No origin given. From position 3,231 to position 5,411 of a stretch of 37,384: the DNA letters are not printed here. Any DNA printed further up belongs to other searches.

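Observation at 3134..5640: Self-contained AT-rich cassette (SF2 helicase + 102-aa partner) in the ArpU-terminase accessory slot: candidate novel anti-phage or anti-defence system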

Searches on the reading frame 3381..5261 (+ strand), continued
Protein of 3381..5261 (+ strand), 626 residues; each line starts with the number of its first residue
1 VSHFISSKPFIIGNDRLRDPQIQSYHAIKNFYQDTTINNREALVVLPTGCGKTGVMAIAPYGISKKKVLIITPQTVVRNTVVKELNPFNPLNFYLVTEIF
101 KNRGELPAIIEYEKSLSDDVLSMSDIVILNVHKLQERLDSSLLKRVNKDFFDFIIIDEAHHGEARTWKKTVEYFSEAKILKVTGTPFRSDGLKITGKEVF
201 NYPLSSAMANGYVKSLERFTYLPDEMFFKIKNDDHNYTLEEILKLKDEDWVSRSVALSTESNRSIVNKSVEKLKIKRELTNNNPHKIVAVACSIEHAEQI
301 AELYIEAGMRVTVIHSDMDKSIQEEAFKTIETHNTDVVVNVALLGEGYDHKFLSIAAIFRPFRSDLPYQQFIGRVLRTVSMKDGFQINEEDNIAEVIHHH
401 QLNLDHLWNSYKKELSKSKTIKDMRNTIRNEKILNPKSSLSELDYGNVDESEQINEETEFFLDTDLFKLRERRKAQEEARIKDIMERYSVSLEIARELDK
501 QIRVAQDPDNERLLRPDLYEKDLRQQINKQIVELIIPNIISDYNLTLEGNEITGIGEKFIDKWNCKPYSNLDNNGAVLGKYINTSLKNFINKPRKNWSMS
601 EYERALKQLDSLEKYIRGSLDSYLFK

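Call 23: search_solved_structures(query=window:3381-5258:+, max_evalue=0.00001)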
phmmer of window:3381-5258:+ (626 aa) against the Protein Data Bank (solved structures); distinct sequences matched with E-value up to 0.00001: 5.
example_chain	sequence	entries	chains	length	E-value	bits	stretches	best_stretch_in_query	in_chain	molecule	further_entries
3h1t_A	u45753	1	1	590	2.5e-08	36.1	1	141-214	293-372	Type I site-specific restriction-modification system, R (Restriction) subunit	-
7clg_A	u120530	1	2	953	6.8e-08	34.7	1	140-387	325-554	Putative helicase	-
6p4f_A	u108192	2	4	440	7.4e-07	31.3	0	228-378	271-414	DNA-dependent ATPase XPBII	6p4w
5tnu_A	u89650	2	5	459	9.1e-07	31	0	228-378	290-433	DNA-dependent ATPase XPBII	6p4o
6jde_B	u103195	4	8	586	3.6e-06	29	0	287-381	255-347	Putative DNA repair helicase RadD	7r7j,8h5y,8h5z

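Call 26: find_related_loci(query=A2, collection=genome_contigs, flank=10000)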
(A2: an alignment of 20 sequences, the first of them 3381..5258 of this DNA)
Query A2 (626 aa) in genome_contigs; peptide patterns used: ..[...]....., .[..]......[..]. (x = any residue, [..] = any of these).
600 stretches matched a pattern (row limit reached: there are more); 456 encode a relative of the query (tblastn E <= 1e-3); the best 80 are kept; 80 distinct loci.
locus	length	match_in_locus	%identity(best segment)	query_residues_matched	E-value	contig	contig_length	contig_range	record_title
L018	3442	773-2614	45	2-616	1e-168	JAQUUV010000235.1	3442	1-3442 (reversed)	MAG: Syntrophomonas sp. isolate STD2_151 NODE_134417_length_3442_cov_11.102866_Sandtown_D2, whole genome shotgun sequenc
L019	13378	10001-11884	41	2-624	1e-157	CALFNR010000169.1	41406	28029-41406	MAG TPA_asm: uncultured Lachnoclostridium sp. isolate SRR1747057_bin.44_CONCOCT_v1.1_MAG genome assembly, contig: ERZ808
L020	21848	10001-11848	44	3-624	5e-157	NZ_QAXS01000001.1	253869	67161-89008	Halanaerobium saccharolyticum strain WC1 Ga0213556_101, whole genome shotgun sequence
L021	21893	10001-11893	40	2-624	2e-143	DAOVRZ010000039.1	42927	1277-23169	MAG TPA_asm: Halanaerobiales bacterium isolate CSMAG_1614 CSMAG_1614_k141_140784_length_42927_cov_34.0761, whole genome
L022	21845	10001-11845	41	4-624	7e-140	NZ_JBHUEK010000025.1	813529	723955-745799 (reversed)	Fredinandcohnia salidurans strain CGMCC 1.13629 platanus_K_default_25, whole genome shotgun sequence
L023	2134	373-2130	42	2-597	2e-147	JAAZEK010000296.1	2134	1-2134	MAG: Clostridiales bacterium isolate AS09scLD_32 189226_AS09, whole genome shotgun sequence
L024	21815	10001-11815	35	3-609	6e-93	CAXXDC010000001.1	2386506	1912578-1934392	MAG: Clostridia bacterium isolate 80130c35-1b44-45cf-b5f4-dec04e696a57 genome assembly, contig: contig_1, whole genome s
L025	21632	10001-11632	33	43-586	1e-92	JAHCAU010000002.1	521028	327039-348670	MAG: Lysobacter sp. isolate ACE_PRO74 PRO74_2, whole genome shotgun sequence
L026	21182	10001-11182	38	14-413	9e-83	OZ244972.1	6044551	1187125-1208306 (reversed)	MAG: Rhodospirillales bacterium isolate 53a8b895-f9c6-4de1-8451-65e20c47fd72 genome assembly, chromosome: 1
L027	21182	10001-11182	37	14-413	5e-82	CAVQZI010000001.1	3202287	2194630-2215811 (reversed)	MAG: uncultured Acidobacteriaceae bacterium isolate MFD10071.bin.1.10 genome assembly, contig: contig_27161, whole genom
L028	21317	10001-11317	37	1-428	8e-81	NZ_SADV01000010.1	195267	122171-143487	Lysinibacillus sphaericus strain SDF0037 NODE_10_length_195267_cov_69.8822_ID_3788, whole genome shotgun sequence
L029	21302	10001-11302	35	1-427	1e-79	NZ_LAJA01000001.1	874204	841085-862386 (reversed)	Domibacillus tundrae strain PAMC 80007 PAMC80007_1_trimmed_contig_1, whole genome shotgun sequence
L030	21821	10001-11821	35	2-612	2e-98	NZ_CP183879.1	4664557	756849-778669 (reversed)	Peribacillus sp. B-H-3 chromosome, complete genome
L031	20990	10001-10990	25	14-379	6e-30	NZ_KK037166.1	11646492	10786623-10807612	Kutzneria sp. 744 supercont1.1, whole genome shotgun sequence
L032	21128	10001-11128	24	18-387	6e-18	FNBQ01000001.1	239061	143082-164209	Bacteroidales bacterium KHT7 genome assembly, contig: Ga0105823_101, whole genome shotgun sequence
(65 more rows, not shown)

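Call 44: list_cluster_members(proteins=[P0001, P0017, P0041, P0107, P0151, P0147])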
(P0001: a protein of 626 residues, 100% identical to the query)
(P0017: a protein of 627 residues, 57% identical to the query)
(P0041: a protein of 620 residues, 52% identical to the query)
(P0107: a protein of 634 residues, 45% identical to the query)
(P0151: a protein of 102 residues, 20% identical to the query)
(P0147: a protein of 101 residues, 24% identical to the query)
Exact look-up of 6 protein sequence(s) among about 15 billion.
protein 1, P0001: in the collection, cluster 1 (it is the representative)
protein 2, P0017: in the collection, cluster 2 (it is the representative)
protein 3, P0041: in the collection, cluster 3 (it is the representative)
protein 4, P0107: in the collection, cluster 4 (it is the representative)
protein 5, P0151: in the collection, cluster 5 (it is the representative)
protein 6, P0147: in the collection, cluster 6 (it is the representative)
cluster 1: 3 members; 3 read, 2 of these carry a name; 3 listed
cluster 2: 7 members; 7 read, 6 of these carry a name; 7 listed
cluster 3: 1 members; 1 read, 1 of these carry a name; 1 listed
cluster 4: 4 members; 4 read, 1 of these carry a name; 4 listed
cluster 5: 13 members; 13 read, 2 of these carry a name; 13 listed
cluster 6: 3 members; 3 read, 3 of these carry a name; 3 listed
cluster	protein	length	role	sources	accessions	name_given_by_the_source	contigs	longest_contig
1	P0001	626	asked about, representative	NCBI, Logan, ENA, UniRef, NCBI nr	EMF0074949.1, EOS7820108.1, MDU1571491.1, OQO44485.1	DEAD/DEAH box helicase family protein [Enterococcus hirae] | DEAD/DEAH box helicase n=1 Tax=Enterococcus hirae TaxID=1354 RepID=UPI0009BDAD0D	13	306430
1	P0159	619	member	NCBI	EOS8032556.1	DEAD/DEAH box helicase family protein, partial [Enterococcus hirae]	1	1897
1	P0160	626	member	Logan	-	-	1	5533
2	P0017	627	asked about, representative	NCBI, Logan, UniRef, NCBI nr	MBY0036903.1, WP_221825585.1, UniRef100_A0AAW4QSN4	DEAD/DEAH box helicase family protein [Bacillus cereus] | DEAD/DEAH box helicase family protein n=1 Tax=Bacillus cereus TaxID=1396 ...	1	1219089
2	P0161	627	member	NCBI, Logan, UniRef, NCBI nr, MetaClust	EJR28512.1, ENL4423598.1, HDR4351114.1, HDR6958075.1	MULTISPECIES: DEAD/DEAH box helicase [Bacillus cereus group] | DEAD/DEAH box helicase n=1 Tax=Bacillus cereus group TaxID=86661 RepID=UPI000279EEDC | DEAD/DEAH box helicase family protein [Bacillus cereus]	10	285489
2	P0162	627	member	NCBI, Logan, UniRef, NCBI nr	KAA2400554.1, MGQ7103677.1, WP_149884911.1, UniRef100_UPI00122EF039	DEAD/DEAH box helicase [Bacillus cereus group sp. Bce041] | DEAD/DEAH box helicase n=1 Tax=Bacillus cereus group TaxID=86661 RepID=UPI00122EF039 | DEAD/DEAH box helicase family protein [Bacillus cereus]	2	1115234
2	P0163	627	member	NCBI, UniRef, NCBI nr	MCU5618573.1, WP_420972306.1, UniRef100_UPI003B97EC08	DEAD/DEAH box helicase [Bacillus thuringiensis] | DEAD/DEAH box helicase n=1 Tax=Bacillus thuringiensis TaxID=1428 RepID=UPI003B97EC08 | DEAD/DEAH box helicase family protein [Bacillus cereus]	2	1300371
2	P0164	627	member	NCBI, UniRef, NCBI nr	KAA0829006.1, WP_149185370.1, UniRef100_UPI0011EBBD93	DEAD/DEAH box helicase family protein [Bacillus sp. AY2-1] | DEAD/DEAH box helicase n=1 Tax=Bacillus sp. AY2-1 TaxID=2217828 RepID=UPI0011EBBD93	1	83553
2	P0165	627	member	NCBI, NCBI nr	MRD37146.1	DEAD/DEAH box helicase [Bacillus thuringiensis]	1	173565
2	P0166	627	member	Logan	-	-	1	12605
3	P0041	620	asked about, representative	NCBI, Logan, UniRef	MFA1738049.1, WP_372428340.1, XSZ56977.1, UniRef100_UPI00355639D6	DEAD/DEAH box helicase [Lysinibacillus fusiformis] | DEAD/DEAH box helicase n=1 Tax=Lysinibacillus fusiformis TaxID=28031 RepID=UPI00355639D6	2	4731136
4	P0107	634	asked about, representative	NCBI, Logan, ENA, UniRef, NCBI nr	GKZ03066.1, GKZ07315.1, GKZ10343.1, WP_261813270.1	hypothetical protein ANS017_17270 [Paraclostridium bifermentans] | DEAD/DEAH box helicase n=1 Tax=Paraclostridium bifermentans TaxID=1490 RepID=UPI0021C304AB | DEAD/DEAH box helicase family protein [Paraclostridium bifermentans]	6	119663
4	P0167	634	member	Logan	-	-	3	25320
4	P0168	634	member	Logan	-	-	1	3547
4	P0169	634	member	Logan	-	-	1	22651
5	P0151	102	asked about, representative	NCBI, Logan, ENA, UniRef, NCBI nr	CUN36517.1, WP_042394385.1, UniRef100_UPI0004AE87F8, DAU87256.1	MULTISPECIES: hypothetical protein [Clostridium] | hypothetical protein n=1 Tax=Clostridium TaxID=1485 RepID=UPI0004AE87F8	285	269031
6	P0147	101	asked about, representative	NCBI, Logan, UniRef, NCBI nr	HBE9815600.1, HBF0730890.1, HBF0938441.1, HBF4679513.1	hypothetical protein ACWJU0_05000 [Clostridioides difficile] | hypothetical protein n=1 Tax=Clostridioides difficile TaxID=1496 RepID=UPI000826AF5E | hypothetical protein [Clostridioides difficile]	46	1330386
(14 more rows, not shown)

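Call 45: predict_structure(alignment_id=A3)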
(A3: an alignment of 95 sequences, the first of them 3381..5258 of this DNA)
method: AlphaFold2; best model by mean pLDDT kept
length: 626 residues; sequences in the alignment: 95
mean_pLDDT: 81.0   pTM: 0.75
mean pLDDT of the five models: 81.0, 78.9, 76.5, 75.8, 74.9
residues with pLDDT >= 90: 218; 70-90: 303; 50-70: 69; < 50: 36
segments of 3 or more residues with pLDDT < 50: 435-467
pLDDT, mean of each block of 10 residues (from residue 1): 85 91 95 80 89 94 94 82 87 90 88 91 94 89 94 90 81 94 80 85 85 77 69 74 75 73 88 91 91 86 95 83 84 89 59 89 76 84 79 84 76 81 78 53 36 32 45 74 77 64 60 88 93 93 90 74 61 88 90 89 93 89 76
secondary structure, 60 per line:
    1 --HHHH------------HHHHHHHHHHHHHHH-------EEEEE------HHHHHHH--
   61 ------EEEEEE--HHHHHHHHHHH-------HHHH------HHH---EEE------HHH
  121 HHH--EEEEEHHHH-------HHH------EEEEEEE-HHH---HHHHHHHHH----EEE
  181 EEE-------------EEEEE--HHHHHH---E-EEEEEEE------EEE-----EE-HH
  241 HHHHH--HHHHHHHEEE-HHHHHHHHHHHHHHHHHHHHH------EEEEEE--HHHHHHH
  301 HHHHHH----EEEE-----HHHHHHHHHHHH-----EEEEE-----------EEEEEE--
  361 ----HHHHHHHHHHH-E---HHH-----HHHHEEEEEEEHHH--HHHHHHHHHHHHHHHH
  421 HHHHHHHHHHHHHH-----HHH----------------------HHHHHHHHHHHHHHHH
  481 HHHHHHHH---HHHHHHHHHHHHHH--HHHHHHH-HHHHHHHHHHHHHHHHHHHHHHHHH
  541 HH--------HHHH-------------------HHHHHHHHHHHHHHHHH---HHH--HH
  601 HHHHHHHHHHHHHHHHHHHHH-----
elements in order: H3-6 H19-33 E41-45 H52-58 E67-72 H75-85 H93-96 E109-111 H118-123 E126-130 H131-134 E151-157 H165-173 E178-183 E197-201 H204-209 E215-221 E228-230 H239-245 H248-254 E255-257 H259-279 E286-291 H294-306 E311-314 H320-331 E337-341 E353-358 H365-375 H389-392 E393-399 H405-434 H465-488 H492-505 H508-514 H516-542 H551-554 H574-590 H599-621

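Call 49: fold_search(model_id=the predicted structure, library=pdb)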
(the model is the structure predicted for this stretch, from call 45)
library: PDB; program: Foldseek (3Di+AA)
matches with E <= 10: 1584; with E <= 0.001: 716
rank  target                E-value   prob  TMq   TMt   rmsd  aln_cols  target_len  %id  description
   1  8h5y_A                9.5e-17  1.00  0.42  0.46   6.3       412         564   17  Crystal structure of RadD- ADP complex (released 2023-10-18)
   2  8h5z_B                3.5e-16  1.00  0.42  0.47   6.1       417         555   18  Crystal structure of RadD/ATP analogue complex (released 2023-10-18)
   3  6jde_A                9.0e-16  1.00  0.42  0.47   6.2       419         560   18  crystal structure of a DNA repair protein (released 2019-06-26)
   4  8h5y_B                1.1e-15  1.00  0.42  0.46   6.2       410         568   17  Crystal structure of RadD- ADP complex (released 2023-10-18)
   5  7r7j_B                2.4e-15  1.00  0.41  0.45   6.3       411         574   19  Crystal structure of RadD with ADP (released 2022-04-13)
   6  7r7j_A                2.8e-15  1.00  0.41  0.44   6.6       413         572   18  Crystal structure of RadD with ADP (released 2022-04-13)
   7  8h5z_A                3.5e-15  1.00  0.43  0.48   5.7       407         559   17  Crystal structure of RadD/ATP analogue complex (released 2023-10-18)
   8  6jde_B                4.2e-15  1.00  0.41  0.45   6.3       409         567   18  crystal structure of a DNA repair protein (released 2019-06-26)
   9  5tnu_A                9.5e-15  1.00  0.22  0.30  20.4       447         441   18  S. tokodaii XPB II crystal structure at 3.0 Angstrom resolution (released 2017-11-01)
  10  6p4w_A                3.9e-14  1.00  0.31  0.40   9.1       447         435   18  XPB helicase in a complex with truncated Bax1 from Sulfurisphaera tokodaii at 2.96 Angstrom resolution (released 2020-06-03)
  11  6p4o_C                5.5e-14  1.00  0.32  0.41   9.3       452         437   17  Complex of XPB helicase with Bax1 endonuclease from Sulfurisphaera tokodaii at 3.15 Angstroms resolution (released 2020-06-03)
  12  5jch_A                1.7e-12  1.00  0.41  0.39  15.5       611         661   12  Crystal structure of chicken MDA5 with 5'p 10-mer dsRNA and ADP-Mg2+ at 2.95 A resolution (untwinned). (released 2016-06-01)
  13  6p4o_A                1.9e-12  1.00  0.32  0.42   9.1       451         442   18  Complex of XPB helicase with Bax1 endonuclease from Sulfurisphaera tokodaii at 3.15 Angstroms resolution (released 2020-06-03)
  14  5jch_B                2.0e-12  1.00  0.40  0.38  15.7       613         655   12  Crystal structure of chicken MDA5 with 5'p 10-mer dsRNA and ADP-Mg2+ at 2.95 A resolution (untwinned). (released 2016-06-01)
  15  5jcf_B                2.8e-12  1.00  0.39  0.38  16.4       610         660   11  Crystal structure of chicken MDA5 with 5'p 10-mer dsRNA and ADP-Mg2+ at 2.6 A resolution (orthorhombic form). (released 2016-06-01)
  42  3h1t                  4.9e-11  1.00  0.40  0.47   6.6       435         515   16  The fragment structure of a putative HsdR subunit of a type I restriction enzyme from Vibrio vulnificus YJ016 (released 2009-10-20)
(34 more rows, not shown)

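Call 83: search_protein_families(library=padloc, proteins=[L026:9770-11812:+, L027:9476-11815:+, L028:10001-11977:+, L029:10001-12010:+, L026:11796-12044:+, L029:12017-12358:+], max_evalue=0.001)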
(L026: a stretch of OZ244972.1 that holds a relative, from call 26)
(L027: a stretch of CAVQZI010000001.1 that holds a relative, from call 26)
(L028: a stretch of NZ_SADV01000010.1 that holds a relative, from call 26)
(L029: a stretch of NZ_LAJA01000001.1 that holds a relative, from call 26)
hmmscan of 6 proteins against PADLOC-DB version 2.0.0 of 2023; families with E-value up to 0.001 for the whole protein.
L026:9770-11812:+ (681 aa): 11 families
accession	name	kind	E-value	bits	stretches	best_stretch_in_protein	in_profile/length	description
PDLC03659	mREase_IV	-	1.1e-16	57.9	1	187-438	314-552/945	Type IV methyl-directed restriction enzyme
PDLC02707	PbeA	-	1.4e-15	55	1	168-439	336-617/672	PbeA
PDLC02704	PbeA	-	4.3e-13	46.6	1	172-439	345-631/682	PbeA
PDLC03658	mREase_IV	-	1e-11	41.3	1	190-439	315-545/953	Type IV methyl-directed restriction enzyme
PDLC03049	REase_I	-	5.5e-09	32.6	1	200-321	272-401/807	Type I restriction enzyme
PDLC02870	DpdF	-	2.8e-08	30.7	1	341-438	222-319/534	DpdF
PDLC02706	PbeA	-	1.3e-07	28.6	0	184-251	368-434/722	PbeA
PDLC04133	mad1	-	9e-06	23.9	1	11-59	4-52/60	mads_1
PDLC01439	typeIV_DinG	-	2.6e-05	21.1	0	80-150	16-82/575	CAS-IV-A; associated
PDLC02703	PbeA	-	0.00031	17.5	1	383-457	543-613/626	PbeA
PDLC03928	PsyrT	-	0.00092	15.6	0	354-438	250-334/689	-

L027:9476-11815:+ (780 aa): 10 families
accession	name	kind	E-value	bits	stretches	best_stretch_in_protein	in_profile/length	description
PDLC03658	mREase_IV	-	5.8e-15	52.1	1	287-539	314-547/953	Type IV methyl-directed restriction enzyme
PDLC03659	mREase_IV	-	7.3e-15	51.9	2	282-358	311-383/945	Type IV methyl-directed restriction enzyme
PDLC02707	PbeA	-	3.9e-13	46.9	1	190-537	261-617/672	PbeA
PDLC02704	PbeA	-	2.4e-11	40.8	1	278-538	353-632/682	PbeA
PDLC03049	REase_I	-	4e-11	39.6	1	298-378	272-358/807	Type I restriction enzyme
PDLC02706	PbeA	-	2.4e-08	31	1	281-349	367-434/722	PbeA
PDLC01439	typeIV_DinG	-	0.00012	18.9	0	180-242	17-77/575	CAS-IV-A; associated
PDLC04133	mad1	-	0.00014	20.1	1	110-157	5-52/60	mads_1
PDLC02870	DpdF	-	0.00038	17.1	0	440-536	223-319/534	DpdF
PDLC03047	REase_I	-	0.00043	16.1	0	301-349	447-494/1107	Type I restriction enzyme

L028:10001-11977:+ (659 aa): 13 families
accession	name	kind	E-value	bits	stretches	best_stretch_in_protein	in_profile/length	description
PDLC03659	mREase_IV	-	8.2e-22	74.9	1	152-394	324-554/945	Type IV methyl-directed restriction enzyme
PDLC03049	REase_I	-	6.4e-16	55.5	1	143-395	264-525/807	Type I restriction enzyme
PDLC02707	PbeA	-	2.4e-15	54.2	1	39-394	267-618/672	PbeA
PDLC03658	mREase_IV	-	8.2e-14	48.3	1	147-397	320-549/953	Type IV methyl-directed restriction enzyme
PDLC02706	PbeA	-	1.2e-08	32.1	1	134-229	369-468/722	PbeA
PDLC01252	Cas3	-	2.4e-08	31.8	1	43-393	2-288/324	CAS-I; effector_G3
PDLC02864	DpdF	-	4.2e-07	27.1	0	39-74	36-70/610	DpdF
PDLC03928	PsyrT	-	6e-07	26.1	1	308-398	251-340/689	-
PDLC00938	Cas3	-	6.1e-07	27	1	43-401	2-329/358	CRISPR-associated helicase Cas3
PDLC01439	typeIV_DinG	-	5.4e-06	23.3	0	16-84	16-77/575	CAS-IV-A; associated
PDLC02870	DpdF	-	1.4e-05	21.8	0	310-393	238-320/534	DpdF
PDLC02857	DpdF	-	4.9e-05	19.6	0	44-183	200-327/911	DpdF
PDLC02861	DpdF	-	0.00024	17.6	0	305-398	245-338/611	DpdF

L029:10001-12010:+ (670 aa): 12 families
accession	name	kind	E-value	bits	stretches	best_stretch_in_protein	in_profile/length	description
PDLC03659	mREase_IV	-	9.9e-21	71.3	1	159-393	331-554/945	Type IV methyl-directed restriction enzyme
PDLC03049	REase_I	-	9.4e-18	61.6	1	128-393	251-525/807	Type I restriction enzyme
PDLC03047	REase_I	-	5.4e-12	42.3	1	161-393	454-704/1107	Type I restriction enzyme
PDLC02707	PbeA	-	1.4e-11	41.7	2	117-228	335-446/672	PbeA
PDLC03658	mREase_IV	-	1.2e-09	34.5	1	148-207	321-379/953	Type IV methyl-directed restriction enzyme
PDLC02704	PbeA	-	3e-07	27.3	0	134-228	357-451/682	PbeA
PDLC03928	PsyrT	-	4.2e-07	26.6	1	309-393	252-336/689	-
PDLC02706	PbeA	-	1e-06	25.7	1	133-228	368-467/722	PbeA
PDLC03648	REase_III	-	1.1e-05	21.7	1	138-393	111-355/871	Type III restriction enzyme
PDLC02870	DpdF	-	4.5e-05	20.1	0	329-390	257-318/534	DpdF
PDLC02861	DpdF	-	4.6e-05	19.9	0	312-391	253-332/611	DpdF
PDLC02864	DpdF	-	5.6e-05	20.1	0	41-74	38-70/610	DpdF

L026:11796-12044:+ (83 aa): 0 families

L029:12017-12358:+ (114 aa): 0 families
